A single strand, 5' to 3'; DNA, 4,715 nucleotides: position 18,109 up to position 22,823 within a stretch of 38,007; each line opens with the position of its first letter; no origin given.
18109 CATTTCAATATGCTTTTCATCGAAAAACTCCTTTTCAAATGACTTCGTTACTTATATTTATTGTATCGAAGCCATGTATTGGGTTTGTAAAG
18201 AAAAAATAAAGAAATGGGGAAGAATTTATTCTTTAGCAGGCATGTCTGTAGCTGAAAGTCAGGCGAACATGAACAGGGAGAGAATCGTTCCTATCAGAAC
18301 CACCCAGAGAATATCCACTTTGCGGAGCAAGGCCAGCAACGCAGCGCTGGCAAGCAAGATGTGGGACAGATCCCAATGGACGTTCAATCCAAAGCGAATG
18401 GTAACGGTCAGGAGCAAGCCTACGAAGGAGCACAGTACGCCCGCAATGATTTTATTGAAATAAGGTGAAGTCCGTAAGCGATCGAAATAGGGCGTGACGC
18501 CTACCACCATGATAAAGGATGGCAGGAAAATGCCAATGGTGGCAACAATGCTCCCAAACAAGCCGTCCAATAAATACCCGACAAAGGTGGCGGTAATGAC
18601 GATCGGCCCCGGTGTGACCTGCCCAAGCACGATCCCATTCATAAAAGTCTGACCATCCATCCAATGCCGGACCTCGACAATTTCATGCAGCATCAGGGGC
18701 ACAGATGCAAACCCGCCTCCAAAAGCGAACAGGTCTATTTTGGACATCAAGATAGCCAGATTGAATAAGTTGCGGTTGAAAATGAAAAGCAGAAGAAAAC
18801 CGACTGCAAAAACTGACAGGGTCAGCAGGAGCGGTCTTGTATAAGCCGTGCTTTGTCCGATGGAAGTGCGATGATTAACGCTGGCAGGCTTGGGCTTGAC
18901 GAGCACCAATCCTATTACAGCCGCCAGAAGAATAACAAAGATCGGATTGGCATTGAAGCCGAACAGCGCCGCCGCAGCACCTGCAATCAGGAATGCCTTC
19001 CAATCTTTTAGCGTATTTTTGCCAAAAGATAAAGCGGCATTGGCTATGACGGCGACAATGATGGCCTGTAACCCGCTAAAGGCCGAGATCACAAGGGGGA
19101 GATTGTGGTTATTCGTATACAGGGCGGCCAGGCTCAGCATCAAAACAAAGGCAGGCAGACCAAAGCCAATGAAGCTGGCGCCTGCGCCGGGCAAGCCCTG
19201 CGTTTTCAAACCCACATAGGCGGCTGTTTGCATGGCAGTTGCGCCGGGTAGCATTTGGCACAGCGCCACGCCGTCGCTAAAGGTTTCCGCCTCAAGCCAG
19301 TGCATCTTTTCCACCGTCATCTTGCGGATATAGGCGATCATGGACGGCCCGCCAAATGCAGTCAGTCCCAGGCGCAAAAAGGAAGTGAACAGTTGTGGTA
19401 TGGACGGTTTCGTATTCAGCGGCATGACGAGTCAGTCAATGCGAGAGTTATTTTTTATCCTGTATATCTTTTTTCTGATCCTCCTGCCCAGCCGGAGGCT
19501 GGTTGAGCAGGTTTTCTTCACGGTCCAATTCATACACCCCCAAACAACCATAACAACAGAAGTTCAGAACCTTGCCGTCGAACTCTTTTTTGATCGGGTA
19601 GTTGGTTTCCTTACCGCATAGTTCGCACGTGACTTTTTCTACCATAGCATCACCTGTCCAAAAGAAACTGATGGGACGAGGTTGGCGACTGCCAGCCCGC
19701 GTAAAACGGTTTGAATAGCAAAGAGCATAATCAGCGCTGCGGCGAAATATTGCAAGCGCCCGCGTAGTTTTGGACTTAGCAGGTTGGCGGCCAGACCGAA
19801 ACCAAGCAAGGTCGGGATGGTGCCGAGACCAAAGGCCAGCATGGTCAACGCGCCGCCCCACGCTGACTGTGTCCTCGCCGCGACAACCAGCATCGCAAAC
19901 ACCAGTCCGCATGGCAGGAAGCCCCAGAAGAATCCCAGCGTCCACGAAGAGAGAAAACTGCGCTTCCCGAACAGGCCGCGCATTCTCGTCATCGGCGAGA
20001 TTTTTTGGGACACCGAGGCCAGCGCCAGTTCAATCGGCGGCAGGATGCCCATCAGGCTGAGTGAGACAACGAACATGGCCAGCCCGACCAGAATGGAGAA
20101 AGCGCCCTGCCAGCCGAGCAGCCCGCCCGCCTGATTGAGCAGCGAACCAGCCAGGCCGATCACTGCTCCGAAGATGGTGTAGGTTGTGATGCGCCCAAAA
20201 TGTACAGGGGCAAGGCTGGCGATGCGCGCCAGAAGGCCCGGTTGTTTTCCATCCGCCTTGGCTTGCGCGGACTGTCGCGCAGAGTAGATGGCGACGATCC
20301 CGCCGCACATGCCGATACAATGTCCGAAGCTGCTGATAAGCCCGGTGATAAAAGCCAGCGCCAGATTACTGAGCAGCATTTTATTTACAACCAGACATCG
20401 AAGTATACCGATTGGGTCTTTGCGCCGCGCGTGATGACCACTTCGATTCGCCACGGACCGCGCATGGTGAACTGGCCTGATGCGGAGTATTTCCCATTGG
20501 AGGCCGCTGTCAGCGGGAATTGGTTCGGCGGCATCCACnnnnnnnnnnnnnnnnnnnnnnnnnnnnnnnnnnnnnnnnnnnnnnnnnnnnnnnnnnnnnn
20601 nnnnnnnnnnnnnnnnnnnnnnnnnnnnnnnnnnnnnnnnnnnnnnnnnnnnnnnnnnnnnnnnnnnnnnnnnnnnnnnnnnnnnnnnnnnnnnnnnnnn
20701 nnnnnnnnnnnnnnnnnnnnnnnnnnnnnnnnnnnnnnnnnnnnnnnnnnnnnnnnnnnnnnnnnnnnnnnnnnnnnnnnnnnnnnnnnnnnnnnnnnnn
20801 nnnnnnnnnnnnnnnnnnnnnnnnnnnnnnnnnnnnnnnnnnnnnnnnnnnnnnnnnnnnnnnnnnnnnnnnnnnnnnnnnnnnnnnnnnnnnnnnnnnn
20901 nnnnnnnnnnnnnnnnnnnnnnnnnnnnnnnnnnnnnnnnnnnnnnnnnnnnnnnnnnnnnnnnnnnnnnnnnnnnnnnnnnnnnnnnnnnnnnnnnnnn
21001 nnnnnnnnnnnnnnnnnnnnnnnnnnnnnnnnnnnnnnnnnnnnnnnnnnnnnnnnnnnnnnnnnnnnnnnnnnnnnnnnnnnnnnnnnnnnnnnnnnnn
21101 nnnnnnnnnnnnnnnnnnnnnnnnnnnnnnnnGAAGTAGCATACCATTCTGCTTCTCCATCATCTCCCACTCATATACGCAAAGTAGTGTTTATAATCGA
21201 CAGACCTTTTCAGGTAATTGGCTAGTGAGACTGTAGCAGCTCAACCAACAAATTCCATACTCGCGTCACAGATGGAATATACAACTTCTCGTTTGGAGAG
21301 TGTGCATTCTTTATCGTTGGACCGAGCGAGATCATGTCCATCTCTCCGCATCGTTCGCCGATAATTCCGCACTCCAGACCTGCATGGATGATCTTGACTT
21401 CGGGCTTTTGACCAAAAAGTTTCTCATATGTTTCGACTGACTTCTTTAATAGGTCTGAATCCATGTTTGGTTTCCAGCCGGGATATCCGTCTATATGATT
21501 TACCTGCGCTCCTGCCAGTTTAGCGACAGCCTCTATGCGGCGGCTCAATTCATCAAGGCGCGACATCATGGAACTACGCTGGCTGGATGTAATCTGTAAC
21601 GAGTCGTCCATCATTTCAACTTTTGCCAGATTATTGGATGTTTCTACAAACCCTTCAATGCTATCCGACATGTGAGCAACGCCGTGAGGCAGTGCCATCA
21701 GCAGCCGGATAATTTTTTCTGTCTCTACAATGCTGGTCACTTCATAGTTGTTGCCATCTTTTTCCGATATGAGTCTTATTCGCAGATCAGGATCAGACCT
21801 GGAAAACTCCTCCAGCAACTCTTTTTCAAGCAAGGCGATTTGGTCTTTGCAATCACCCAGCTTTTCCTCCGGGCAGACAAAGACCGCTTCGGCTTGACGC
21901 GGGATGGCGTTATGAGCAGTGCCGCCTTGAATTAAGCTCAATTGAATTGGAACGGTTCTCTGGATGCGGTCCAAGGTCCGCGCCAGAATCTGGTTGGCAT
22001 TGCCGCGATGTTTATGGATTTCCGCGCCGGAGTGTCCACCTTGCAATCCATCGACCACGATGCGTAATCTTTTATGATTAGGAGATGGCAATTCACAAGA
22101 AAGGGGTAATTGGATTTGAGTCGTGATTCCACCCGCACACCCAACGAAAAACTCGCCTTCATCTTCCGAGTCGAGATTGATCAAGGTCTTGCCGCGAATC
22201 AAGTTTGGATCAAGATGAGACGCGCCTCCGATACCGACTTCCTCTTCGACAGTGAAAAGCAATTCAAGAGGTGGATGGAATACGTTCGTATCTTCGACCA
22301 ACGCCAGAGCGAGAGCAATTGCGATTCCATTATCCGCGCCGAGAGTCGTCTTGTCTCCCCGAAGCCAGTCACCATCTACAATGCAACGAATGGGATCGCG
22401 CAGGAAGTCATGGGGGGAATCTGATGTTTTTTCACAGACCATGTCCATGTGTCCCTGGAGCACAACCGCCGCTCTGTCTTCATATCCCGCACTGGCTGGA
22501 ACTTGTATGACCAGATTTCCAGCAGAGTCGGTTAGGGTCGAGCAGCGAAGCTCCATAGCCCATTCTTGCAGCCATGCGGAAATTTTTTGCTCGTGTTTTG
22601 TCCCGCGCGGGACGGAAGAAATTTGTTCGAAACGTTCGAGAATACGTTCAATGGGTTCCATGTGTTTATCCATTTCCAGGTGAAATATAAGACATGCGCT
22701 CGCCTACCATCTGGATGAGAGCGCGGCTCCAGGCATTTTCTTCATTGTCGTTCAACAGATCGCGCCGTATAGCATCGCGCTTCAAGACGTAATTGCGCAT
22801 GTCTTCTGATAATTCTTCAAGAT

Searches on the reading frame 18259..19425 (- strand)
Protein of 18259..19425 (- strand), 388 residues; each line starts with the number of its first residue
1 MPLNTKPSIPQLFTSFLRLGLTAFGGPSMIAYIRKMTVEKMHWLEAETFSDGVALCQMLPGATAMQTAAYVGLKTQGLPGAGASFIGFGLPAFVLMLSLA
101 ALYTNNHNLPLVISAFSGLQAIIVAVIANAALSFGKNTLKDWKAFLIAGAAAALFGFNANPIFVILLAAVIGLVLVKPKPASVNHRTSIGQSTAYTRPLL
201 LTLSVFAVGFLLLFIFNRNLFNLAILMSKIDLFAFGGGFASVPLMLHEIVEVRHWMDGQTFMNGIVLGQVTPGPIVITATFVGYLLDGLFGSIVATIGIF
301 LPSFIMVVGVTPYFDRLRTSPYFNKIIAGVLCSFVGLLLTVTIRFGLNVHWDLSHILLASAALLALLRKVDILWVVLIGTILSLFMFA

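Call 9: search_protein_families(library=pfam, proteins=[window:18259-19425:-], max_evalue=0.001)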
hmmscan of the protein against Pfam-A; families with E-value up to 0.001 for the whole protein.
window:18259-19425:- (388 aa): 1 family
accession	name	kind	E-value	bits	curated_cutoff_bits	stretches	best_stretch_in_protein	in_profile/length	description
PF02417.20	Chromate_transp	-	2e-84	282.1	28.6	2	11-173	2-166/166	Chromate transporter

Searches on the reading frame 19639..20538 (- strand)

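Call 9: search_protein_families(library=pfam, proteins=[window:19639-20538:-], max_evalue=0.001)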
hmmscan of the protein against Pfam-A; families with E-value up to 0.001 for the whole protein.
window:19639-20538:- (299 aa): 1 family
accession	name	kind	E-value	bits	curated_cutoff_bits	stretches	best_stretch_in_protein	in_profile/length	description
PF13386.12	DsbD_2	-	5e-48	164.1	24.9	1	62-275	2-198/199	Cytochrome C biogenesis protein transmembrane region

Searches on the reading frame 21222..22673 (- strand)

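Call 9: search_protein_families(library=pfam, proteins=[window:21222-22673:-], max_evalue=0.001)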
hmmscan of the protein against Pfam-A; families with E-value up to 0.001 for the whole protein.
window:21222-22673:- (483 aa): 2 families
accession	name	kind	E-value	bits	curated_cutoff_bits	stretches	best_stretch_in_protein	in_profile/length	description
PF01546.33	Peptidase_M20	-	1.8e-12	48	24.6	1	72-481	2-205/206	Peptidase family M20/M25/M40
PF07687.19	M20_dimer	-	2e-10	41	21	1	209-289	5-102/107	Peptidase dimerisation domain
